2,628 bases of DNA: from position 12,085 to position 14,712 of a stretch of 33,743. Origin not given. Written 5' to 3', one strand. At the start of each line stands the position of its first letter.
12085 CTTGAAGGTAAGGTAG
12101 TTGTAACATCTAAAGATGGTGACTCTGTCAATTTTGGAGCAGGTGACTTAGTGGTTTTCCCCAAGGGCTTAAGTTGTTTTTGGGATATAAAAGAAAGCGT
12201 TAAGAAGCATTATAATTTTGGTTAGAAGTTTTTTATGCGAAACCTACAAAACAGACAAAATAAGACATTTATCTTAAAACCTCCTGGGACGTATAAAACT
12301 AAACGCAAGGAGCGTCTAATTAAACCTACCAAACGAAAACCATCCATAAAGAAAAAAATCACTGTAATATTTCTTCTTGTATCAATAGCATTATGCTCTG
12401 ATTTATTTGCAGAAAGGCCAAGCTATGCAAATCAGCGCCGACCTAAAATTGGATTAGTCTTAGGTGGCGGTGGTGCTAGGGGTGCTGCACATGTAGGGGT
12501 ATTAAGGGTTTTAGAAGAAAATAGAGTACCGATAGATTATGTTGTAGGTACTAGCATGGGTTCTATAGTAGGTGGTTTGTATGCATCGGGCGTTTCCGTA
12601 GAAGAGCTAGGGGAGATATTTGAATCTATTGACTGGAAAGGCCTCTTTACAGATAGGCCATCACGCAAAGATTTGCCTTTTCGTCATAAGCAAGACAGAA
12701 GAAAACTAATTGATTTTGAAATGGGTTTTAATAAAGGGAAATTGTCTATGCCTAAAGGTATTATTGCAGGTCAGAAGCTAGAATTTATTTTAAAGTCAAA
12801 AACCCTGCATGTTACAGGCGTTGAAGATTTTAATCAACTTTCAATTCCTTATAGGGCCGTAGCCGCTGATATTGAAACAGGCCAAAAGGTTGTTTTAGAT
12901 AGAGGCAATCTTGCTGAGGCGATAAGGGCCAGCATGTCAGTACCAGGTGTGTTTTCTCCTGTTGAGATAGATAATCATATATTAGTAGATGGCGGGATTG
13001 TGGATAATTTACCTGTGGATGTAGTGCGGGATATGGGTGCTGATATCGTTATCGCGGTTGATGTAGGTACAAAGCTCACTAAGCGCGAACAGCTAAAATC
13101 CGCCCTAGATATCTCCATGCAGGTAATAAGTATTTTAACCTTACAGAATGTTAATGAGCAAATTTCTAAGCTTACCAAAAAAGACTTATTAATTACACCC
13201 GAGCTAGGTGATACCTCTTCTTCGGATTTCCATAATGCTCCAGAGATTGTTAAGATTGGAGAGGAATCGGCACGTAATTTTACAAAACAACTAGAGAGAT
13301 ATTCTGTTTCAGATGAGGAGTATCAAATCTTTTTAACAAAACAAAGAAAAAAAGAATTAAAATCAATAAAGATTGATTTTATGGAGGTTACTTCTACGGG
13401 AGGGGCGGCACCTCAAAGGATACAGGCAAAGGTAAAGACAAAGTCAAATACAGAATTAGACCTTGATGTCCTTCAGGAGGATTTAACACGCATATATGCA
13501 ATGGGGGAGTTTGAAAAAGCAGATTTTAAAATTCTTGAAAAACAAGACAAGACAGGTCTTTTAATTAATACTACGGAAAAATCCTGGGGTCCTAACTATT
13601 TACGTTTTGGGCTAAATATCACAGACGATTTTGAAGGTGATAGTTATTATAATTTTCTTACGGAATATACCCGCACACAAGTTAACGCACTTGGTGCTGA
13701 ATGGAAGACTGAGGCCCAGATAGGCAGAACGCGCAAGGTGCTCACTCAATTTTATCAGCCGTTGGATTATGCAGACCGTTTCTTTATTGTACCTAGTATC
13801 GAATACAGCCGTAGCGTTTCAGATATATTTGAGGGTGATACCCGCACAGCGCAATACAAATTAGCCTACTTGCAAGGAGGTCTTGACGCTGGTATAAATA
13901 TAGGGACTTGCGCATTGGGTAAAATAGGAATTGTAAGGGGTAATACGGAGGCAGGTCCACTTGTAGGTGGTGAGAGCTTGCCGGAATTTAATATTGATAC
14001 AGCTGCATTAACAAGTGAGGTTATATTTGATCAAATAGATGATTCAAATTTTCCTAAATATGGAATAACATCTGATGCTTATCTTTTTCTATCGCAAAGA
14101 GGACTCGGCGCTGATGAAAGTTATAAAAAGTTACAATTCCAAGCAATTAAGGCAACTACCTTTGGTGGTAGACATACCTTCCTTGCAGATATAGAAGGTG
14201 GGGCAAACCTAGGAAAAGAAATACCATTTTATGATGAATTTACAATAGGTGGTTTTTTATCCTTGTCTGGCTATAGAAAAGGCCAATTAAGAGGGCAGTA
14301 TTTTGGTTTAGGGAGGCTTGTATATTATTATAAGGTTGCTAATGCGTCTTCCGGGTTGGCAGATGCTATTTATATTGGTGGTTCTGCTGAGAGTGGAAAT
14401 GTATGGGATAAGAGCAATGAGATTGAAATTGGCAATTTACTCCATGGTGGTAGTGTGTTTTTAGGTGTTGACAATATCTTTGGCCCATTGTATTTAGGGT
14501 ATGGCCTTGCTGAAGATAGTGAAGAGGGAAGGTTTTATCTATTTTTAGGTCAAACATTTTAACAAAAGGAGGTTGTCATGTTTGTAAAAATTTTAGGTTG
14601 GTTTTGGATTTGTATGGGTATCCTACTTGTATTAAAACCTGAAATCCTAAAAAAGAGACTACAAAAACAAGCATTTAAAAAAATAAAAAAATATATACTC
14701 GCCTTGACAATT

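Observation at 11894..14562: PlpD-like type Vd autotransporter (patatin-POTRA-Omp85 barrel) co-transcribed with a 90-aa cupin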

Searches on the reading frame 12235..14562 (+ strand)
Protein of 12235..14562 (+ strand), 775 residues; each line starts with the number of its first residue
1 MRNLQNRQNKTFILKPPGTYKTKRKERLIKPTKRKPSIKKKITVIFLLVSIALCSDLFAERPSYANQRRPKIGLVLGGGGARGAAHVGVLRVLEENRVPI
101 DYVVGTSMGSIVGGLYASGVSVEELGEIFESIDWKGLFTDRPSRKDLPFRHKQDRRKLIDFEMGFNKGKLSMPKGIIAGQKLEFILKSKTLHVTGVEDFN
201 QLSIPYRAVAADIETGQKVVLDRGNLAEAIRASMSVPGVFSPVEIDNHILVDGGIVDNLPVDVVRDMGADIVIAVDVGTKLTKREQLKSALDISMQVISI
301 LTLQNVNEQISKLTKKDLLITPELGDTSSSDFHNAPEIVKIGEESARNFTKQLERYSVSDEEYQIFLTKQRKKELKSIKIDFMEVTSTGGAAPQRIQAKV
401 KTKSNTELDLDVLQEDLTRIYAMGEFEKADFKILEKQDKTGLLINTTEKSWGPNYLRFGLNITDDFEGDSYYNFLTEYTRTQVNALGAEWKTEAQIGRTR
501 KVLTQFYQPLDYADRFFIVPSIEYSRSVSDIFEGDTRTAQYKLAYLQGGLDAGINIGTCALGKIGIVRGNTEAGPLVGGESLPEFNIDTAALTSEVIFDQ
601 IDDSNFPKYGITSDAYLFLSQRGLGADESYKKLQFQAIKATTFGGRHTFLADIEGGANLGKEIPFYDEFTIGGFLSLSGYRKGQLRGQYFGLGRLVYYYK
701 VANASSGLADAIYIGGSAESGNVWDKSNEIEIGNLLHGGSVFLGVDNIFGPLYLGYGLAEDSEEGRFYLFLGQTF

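Call 3: search_protein_families(library=pfam, proteins=[window:12235-14562:+], max_evalue=0.01)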
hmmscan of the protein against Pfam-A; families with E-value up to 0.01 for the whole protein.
window:12235-14562:+ (775 aa): 2 families
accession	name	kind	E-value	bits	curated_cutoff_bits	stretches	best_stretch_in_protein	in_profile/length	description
PF01734.28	Patatin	-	8.3e-35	121.2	27.7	1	74-263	1-189/191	Patatin-like phospholipase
PF01103.29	Omp85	-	4.8e-11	43.2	24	1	498-775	18-325/325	Omp85 superfamily domain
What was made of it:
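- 12436..13272 (+): Patatin-like phospholipase domain, residues 68-346. It contains the oxyanion GGGARG (12466-12483), the nucleophile elbow GTSMG (Ser107 at 12553-12555), ASMSVP (12928-12945) and DGG (Asp252 at 12988-12990). Pfam (call 3).
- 13594..14559 (+): 16-stranded Omp85-type beta-barrel, residues 454-775. It has an L6 loop motif LSGY (14263-14274) and a C-terminal beta-signal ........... Pfam Omp85 E=5e-11 (call 3).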

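Call 4: search_protein_families(library=ncbifam, proteins=[window:12235-14562:+], max_evalue=0.01)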
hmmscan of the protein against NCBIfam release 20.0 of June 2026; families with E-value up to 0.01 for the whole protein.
window:12235-14562:+ (775 aa): 6 families
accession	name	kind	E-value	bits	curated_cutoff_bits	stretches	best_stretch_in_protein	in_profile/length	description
NF007623.0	PRK10279.1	equivalog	1.1e-35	123.2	272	2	192-279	95-182/301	patatin-like phospholipase RssA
NF043045.1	T4SS_VpdC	equivalog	1.9e-12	46.1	1000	2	67-132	300-366/880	Dot/Icm T4SS effector VpdC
NF053870.1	DS2_1_antiphage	equivalog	1.2e-06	28.1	400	1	74-130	3-64/299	anti-phage phospholipase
NF041079.1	CBASS_lipase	equivalog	9.3e-06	25.1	200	1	74-131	4-66/317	CBASS cGAMP-activated phospholipase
TIGR03303.1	OM_YaeT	equivalog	1.7e-05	23.4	297.15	1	588-685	532-632/741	outer membrane protein assembly factor BamA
NF008287.0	PRK11067.1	subfamily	0.0014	17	1181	1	583-684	562-666/802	outer membrane protein assembly factor BamA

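Call 7: search_solved_structures(query=window:12235-14562:+, max_evalue=0.01, show_alignments=2)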
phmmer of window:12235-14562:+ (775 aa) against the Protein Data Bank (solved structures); distinct sequences matched with E-value up to 0.01: 6.
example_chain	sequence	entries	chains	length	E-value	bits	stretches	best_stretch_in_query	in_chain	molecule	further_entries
5fqu_A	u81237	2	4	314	8e-86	291.9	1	68-346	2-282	PATATIN-LIKE PROTEIN, PLPD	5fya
4kyi_A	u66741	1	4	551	3.9e-09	38.3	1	67-183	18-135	VipD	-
4akf_A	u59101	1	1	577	4.4e-09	38.1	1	67-183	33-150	VIPD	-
4akx_B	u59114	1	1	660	2.3e-05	25.8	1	68-151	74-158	EXOU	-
3tu3_B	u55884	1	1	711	2.7e-05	25.6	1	68-151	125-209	ExoU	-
4qmk_A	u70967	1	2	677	0.00071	20.9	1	70-139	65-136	Type III secretion system effector protein ExoU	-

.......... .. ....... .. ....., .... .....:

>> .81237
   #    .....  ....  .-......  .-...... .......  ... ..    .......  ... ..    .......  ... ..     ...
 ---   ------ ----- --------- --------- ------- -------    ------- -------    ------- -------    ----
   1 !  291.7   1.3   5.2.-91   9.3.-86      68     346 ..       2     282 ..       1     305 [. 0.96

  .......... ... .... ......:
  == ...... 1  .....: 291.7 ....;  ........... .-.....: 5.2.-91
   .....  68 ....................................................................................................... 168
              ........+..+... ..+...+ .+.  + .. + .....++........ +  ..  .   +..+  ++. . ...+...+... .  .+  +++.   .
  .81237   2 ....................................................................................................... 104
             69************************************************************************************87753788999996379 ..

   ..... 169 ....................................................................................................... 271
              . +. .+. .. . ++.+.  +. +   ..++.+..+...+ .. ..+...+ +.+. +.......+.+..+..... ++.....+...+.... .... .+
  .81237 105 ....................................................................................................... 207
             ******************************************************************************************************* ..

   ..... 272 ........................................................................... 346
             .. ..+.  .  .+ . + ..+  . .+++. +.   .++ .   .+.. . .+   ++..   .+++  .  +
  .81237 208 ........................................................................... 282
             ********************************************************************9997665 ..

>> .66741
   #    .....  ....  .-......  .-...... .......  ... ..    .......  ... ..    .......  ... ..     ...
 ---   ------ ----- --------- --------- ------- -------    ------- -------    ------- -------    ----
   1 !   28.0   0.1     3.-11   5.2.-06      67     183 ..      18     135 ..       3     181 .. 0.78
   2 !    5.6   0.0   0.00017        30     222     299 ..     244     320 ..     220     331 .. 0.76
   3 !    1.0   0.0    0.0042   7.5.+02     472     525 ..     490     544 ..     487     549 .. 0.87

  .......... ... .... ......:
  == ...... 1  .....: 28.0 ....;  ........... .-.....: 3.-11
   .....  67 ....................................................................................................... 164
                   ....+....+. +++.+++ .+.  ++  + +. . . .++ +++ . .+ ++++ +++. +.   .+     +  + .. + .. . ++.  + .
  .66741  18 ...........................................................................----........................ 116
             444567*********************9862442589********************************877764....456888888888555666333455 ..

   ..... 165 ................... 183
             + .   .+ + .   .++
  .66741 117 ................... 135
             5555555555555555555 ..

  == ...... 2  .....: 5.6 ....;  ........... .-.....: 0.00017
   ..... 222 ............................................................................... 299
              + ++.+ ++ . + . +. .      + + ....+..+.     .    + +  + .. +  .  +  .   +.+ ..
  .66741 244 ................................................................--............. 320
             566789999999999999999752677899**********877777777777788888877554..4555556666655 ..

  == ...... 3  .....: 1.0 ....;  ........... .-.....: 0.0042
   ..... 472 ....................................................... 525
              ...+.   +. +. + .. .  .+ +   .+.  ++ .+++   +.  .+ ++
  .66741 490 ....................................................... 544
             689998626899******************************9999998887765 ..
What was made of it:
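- Checked: PDB PlpD lipase domain E=8e-86 (call 7).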

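Call 9: find_homologous_proteins(query=window:12235-14562:+, max_evalue=1e-10)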
Query window:12235-14562:+ (775 aa): 7990 proteins with E <= 1e-10 among 8000 candidates; the best 120 are listed.
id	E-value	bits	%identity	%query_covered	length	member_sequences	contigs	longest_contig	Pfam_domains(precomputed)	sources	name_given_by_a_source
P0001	0.0e+0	1063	63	96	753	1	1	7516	PF01734.28,PF01103.30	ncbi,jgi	jgi:NTE family protein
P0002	0.0e+0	1061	62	96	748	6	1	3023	PF01734.28,PF01103.30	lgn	-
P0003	0.0e+0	1028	61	94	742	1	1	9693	PF01734.28,PF01103.30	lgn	-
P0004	0.0e+0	1016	60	94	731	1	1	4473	PF01734.28,PF01103.30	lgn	-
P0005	4.0e-296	1002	59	95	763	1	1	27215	PF01734.28,PF01103.30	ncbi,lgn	-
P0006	4.7e-295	999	59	94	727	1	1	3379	PF01734.28,PF01103.30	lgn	-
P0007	1.0e-294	998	59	95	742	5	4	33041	PF01734.28,PF01103.30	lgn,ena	-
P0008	3.9e-285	966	57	96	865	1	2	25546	PF00472.27,PF01734.28,PF01103.30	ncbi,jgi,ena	-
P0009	4.2e-284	962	59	92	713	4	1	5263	PF01734.28,PF01103.30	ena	-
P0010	1.8e-272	924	55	89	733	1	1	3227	PF01734.28,PF01103.30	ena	-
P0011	1.7e-256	871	52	95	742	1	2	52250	PF01734.28,PF01103.30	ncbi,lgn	-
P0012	3.3e-256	870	52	95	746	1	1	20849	PF19143.7,PF01734.28,PF01103.30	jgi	-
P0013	9.4e-253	859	51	100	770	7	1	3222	PF01734.28,PF01103.30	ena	-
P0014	7.5e-251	852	52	95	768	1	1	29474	PF01734.28,PF01103.30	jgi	jgi:NTE family protein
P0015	7.8e-251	852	50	97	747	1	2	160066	PF01734.28,PF01103.30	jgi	jgi:NTE family protein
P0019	2.8e-246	837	52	91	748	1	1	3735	PF07244.21,PF01734.28,PF01103.30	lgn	-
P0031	3.0e-233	794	50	94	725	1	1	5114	PF19143.7,PF07244.21,PF01734.28,PF01103.30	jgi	jgi:NTE family protein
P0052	4.0e-223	761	49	91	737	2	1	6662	PF19143.7,PF07244.21,PF01734.28,PF01103.30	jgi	-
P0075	3.8e-213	728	46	95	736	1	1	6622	PF07244.21,PF01734.28,PF01103.30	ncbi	-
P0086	7.4e-209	714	46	92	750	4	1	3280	PF07244.21,PF01734.28,PF01103.30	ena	-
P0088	8.1e-207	707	46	95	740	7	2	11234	PF07244.21,PF01734.28,PF01103.30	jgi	jgi:NTE family protein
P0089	1.4e-206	706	46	95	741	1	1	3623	PF07244.21,PF01734.28,PF01103.30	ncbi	-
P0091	1.3e-205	703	46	95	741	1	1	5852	PF07244.21,PF01734.28,PF01103.30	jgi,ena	-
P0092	2.7e-205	702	46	92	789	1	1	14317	PF07244.21,PF01734.28,PF01103.30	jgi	jgi:NTE family protein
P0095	4.8e-205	701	46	92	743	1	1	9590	PF07244.21,PF01734.28,PF01103.30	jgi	jgi:NTE family protein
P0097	7.5e-205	700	46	95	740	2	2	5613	PF07244.21,PF01734.28,PF01103.30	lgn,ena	-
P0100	2.4e-204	699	45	96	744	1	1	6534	PF07244.21,PF01734.28,PF01103.30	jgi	jgi:NTE family protein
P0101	3.0e-204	698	46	92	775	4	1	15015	PF07244.21,PF01734.28,PF01103.30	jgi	-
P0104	7.0e-204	697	46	94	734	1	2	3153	PF07244.21,PF01734.28,PF01103.30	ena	-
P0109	1.3e-203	696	45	91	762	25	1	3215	PF07244.21,PF01734.28,PF01103.30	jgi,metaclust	metaclust:\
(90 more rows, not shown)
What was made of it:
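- At least 7990 homologues at E<=1e-10 with the same Pfam pair, full-length collinear (call 9).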

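Call 10: find_encoding_contigs(protein=window:12235-14562:+, flank=4000, max_places=4)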
Protein window:12235-14562:+ (775 aa): 6 contigs read that carry it; 3 places shown.
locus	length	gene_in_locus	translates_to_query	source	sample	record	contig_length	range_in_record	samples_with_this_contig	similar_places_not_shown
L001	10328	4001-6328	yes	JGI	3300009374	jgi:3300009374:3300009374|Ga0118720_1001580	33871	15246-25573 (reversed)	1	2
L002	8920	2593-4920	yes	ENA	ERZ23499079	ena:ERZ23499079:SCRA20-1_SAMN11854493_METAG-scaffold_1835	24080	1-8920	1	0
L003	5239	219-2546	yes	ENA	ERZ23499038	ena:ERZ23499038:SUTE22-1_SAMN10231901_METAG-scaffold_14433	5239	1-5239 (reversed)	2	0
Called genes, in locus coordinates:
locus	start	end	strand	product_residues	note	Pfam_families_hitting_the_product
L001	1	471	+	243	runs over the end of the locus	PF01145:Band_7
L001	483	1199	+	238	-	PF12705:PDDEXK_1 (weak)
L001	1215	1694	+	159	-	PF00258:Flavodoxin_1 (faint), PF02525:Flavodoxin_2, PF03358:FMN_red, PF12682:Flavodoxin_4, PF12724:Flavodoxin_5 (faint)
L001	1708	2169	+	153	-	PF12801:Fer4_5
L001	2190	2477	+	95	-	-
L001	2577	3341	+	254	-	PF02146:SIR2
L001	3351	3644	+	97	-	-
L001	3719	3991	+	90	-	PF06249:EutQ (weak), PF05899:Cupin_3, PF07883:Cupin_2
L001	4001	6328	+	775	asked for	PF01734:Patatin, PF01103:Omp85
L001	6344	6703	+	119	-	-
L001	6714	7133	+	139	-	PF01894:YjbQ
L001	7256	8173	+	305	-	PF02954:HTH_8 (faint), PF04218:CENP-B_N (weak), PF01381:HTH_3 (faint), PF13384:HTH_23 (weak), PF13551:HTH_29 (faint), PF02661:Fic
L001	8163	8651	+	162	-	PF01988:VIT1 (weak)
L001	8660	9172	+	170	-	PF03773:ArsP_1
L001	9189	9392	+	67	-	-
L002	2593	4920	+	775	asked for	PF01734:Patatin, PF01103:Omp85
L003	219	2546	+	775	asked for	PF01734:Patatin, PF01103:Omp85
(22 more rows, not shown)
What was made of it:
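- The same arrangement on all contigs of this organism from three or more samples (call 10).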

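Call 12: find_related_loci(query=A1, collection=genome_contigs, flank=4000)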
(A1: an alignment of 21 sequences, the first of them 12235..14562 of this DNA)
Query A1 (775 aa) in genome_contigs; peptide patterns used: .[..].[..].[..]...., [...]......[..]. (x = any residue, [..] = any of these).
599 stretches matched a pattern (row limit reached: there are more); 574 encode a relative of the query (tblastn E <= 1e-3); the best 80 are kept; 80 distinct loci.
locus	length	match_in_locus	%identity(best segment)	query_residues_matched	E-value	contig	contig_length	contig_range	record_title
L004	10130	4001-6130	47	59-775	0e+0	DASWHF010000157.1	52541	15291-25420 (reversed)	MAG TPA_asm: Acidiferrobacterales bacterium isolate SMAG_U2835 k141_2195053, whole genome shotgun sequence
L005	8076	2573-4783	44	37-775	0e+0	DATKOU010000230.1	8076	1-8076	MAG TPA_asm: Thermodesulfovibrionales bacterium isolate SMAG_U14772 k141_4937173, whole genome shotgun sequence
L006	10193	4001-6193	43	41-775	0e+0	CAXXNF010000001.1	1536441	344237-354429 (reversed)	MAG: Syntrophales bacterium isolate 28f6f31c-1abc-45c3-9ff4-d3034646c4f0 genome assembly, contig: contig_1, whole genome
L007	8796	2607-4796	39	44-775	0e+0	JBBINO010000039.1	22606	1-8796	MAG: Acidobacteriota bacterium isolate QNF170220_bin_258 NODE_2585_length_22606_cov_24.240122, whole genome shotgun sequ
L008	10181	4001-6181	40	47-775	6e-176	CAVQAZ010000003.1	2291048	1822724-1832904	MAG: uncultured Gammaproteobacteria bacterium isolate MFD09964.bin.1.308 genome assembly, contig: contig_17518, whole ge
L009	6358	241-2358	42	69-774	2e-175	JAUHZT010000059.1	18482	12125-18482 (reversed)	MAG: Gammaproteobacteria bacterium isolate 4_bin.7 NODE_2227_length_18482_cov_1.462544, whole genome shotgun sequence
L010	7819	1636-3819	40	54-775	1e-175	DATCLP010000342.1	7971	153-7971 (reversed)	MAG TPA_asm: Steroidobacteraceae bacterium isolate SMAG_U7125 k141_795657, whole genome shotgun sequence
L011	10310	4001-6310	38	28-775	4e-174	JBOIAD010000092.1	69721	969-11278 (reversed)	MAG: Steroidobacteraceae bacterium isolate TC-S_metawrap_bin.199 k127_4706491, whole genome shotgun sequence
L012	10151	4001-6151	41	65-773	1e-173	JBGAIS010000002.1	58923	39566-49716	MAG: Casimicrobiaceae bacterium isolate MAG_MBR_H125.84 MBRH125-84_opera_contig_1772, whole genome shotgun sequence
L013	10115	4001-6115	41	69-775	1e-173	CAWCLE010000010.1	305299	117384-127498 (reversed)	MAG: uncultured delta proteobacterium isolate MFD01721.bin.2.92 genome assembly, contig: contig_20108, whole genome shot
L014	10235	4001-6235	41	28-775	2e-172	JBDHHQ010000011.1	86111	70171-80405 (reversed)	MAG: Gemmatimonadota bacterium isolate M8-62_Bin_229 M8-62_Bin_229_scaffold_334, whole genome shotgun sequence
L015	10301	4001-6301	39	7-775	2e-171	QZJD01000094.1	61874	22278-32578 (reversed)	MAG: Desulfobulbus sp. isolate SURF_48 Ga0104751_1000593, whole genome shotgun sequence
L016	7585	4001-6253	39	24-773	2e-171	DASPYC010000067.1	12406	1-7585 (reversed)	MAG TPA_asm: Casimicrobiaceae bacterium isolate SMAG_U11583 k141_2533087, whole genome shotgun sequence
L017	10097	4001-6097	39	70-771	4e-170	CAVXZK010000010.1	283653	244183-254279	MAG: uncultured beta proteobacterium isolate MFD09779.bin.1.242 genome assembly, contig: contig_52291, whole genome shot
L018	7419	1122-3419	40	12-775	3e-169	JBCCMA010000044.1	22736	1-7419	MAG: Pseudomonadota bacterium isolate P01_C01_bin.4 k141_1303165_length_22736_cov_11.0000, whole genome shotgun sequence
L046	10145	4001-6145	37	68-775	9e-149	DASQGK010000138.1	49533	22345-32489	MAG TPA_asm: Steroidobacteraceae bacterium isolate SMAG_U11804 k141_763502, whole genome shotgun sequence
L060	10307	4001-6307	36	32-775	2e-143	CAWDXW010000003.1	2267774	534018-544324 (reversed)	MAG: uncultured proteobacterium isolate MFD05705.bin.2.10 genome assembly, contig: contig_37519, whole genome shotgun se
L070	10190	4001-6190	37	45-775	4e-140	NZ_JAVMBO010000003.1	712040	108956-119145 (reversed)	Marinobacter xiaoshiensis strain F60267 27, whole genome shotgun sequence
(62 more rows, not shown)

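Call 14: find_encoding_contigs(protein=P0001, flank=3000, max_places=2)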
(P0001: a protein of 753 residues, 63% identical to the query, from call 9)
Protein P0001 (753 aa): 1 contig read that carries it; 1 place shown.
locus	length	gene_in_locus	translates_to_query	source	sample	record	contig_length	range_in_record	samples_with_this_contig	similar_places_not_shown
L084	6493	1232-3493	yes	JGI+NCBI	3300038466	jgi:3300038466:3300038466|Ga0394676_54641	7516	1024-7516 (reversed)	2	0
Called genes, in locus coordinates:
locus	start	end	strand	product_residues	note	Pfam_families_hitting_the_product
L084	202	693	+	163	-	PF07238:PilZ (weak)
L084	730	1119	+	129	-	PF12092:DUF3568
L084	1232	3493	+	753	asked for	PF01734:Patatin, PF01103:Omp85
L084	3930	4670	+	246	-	PF03309:Pan_kinase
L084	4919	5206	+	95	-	PF00166:Cpn10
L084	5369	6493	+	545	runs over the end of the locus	PF00118:Cpn60_TCP1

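Call 15: find_encoding_contigs(protein=P0003, flank=3000, max_places=2)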
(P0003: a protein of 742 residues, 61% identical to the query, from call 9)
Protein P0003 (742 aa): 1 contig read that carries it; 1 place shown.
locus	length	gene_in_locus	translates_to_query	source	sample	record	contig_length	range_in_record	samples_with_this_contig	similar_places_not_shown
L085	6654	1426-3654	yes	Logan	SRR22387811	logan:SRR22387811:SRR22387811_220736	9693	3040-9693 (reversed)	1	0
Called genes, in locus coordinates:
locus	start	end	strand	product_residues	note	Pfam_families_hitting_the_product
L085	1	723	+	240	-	?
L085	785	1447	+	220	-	PF05711:TylF, PF13578:Methyltransf_24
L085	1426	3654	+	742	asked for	PF01734:Patatin, PF01103:Omp85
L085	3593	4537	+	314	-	-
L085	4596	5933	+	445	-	PF02310:B12-binding, PF04055:Radical_SAM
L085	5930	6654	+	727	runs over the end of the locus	PF05860:TPS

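Call 16: find_encoding_contigs(protein=P0005, flank=3000, max_places=2)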
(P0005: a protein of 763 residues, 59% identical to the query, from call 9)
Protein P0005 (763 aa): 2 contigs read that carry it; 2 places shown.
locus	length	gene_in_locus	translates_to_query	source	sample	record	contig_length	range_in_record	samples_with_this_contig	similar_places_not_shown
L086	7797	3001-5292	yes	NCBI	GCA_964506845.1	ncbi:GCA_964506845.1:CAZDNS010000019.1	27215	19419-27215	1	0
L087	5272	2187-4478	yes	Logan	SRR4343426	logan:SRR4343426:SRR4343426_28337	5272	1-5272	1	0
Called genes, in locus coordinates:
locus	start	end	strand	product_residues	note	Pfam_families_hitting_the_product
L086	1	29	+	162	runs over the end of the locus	PF00581:Rhodanese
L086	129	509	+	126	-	-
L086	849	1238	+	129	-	PF12092:DUF3568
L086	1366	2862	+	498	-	PF01073:3Beta_HSD (faint), PF01370:Epimerase, PF05368:NmrA, PF13460:NAD_binding_10, PF11066:DUF2867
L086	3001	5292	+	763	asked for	PF01734:Patatin, PF01103:Omp85 (weak)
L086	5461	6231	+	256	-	-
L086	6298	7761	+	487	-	PF13091:PLDc_2, PF00614:PLDc (weak)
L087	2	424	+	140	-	?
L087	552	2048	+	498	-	PF01073:3Beta_HSD (faint), PF01370:Epimerase, PF05368:NmrA, PF13460:NAD_binding_10, PF11066:DUF2867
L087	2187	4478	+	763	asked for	PF01734:Patatin, PF01103:Omp85 (weak)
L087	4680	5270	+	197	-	?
